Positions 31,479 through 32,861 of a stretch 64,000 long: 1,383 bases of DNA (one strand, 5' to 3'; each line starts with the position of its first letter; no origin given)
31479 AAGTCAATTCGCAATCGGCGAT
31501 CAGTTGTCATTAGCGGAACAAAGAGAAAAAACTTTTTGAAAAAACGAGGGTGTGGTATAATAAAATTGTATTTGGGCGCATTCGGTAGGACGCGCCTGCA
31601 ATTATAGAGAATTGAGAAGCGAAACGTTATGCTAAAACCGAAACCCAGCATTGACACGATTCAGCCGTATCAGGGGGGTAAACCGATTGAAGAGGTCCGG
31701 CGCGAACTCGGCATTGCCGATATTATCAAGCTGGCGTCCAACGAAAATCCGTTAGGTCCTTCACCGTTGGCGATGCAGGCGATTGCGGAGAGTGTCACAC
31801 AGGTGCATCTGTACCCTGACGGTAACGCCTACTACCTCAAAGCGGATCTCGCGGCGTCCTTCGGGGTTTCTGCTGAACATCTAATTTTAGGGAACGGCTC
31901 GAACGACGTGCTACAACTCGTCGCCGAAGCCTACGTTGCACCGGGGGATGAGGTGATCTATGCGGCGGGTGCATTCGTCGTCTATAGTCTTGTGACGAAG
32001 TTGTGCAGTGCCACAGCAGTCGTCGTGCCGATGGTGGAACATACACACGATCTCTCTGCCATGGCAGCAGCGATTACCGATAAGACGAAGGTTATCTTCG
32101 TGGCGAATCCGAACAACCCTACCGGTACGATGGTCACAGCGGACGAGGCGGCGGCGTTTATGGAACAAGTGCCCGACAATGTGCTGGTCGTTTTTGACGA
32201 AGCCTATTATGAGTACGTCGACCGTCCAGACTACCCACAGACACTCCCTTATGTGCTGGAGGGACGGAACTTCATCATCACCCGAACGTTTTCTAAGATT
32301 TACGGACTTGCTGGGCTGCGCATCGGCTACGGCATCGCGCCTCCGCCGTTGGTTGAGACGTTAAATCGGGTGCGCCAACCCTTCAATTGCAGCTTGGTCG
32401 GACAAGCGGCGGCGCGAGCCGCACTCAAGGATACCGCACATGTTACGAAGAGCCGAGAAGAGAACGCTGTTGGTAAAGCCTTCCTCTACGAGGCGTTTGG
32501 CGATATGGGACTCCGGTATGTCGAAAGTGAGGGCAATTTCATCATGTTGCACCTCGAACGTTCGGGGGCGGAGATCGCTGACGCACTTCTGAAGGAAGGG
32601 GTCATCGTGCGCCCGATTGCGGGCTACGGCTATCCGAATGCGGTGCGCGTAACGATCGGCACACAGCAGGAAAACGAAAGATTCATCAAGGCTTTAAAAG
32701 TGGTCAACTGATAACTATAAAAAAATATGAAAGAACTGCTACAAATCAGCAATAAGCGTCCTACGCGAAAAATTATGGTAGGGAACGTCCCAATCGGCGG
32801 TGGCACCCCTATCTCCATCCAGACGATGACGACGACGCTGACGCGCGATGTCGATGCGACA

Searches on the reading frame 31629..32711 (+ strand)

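Call 12: search_protein_families(library=pfam, proteins=[window:31629-32711:+], max_evalue=0.001)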
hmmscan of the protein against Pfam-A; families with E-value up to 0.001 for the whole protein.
window:31629-32711:+ (360 aa): 4 families
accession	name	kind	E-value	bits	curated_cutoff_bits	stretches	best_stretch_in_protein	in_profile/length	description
PF00155.27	Aminotran_1_2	-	6.2e-61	207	19.7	1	31-356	2-361/361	Aminotransferase class I and II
PF00266.25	Aminotran_5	-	1.4e-06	27.9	21.5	1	71-192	49-177/371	Aminotransferase class-V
PF01053.26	Cys_Met_Meta_PP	-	1.4e-05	24.3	27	1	100-193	85-176/381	Cys/Met metabolism PLP-dependent enzyme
PF04864.19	Alliinase_C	-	0.00057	19.3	22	0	82-236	66-207/363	Allinase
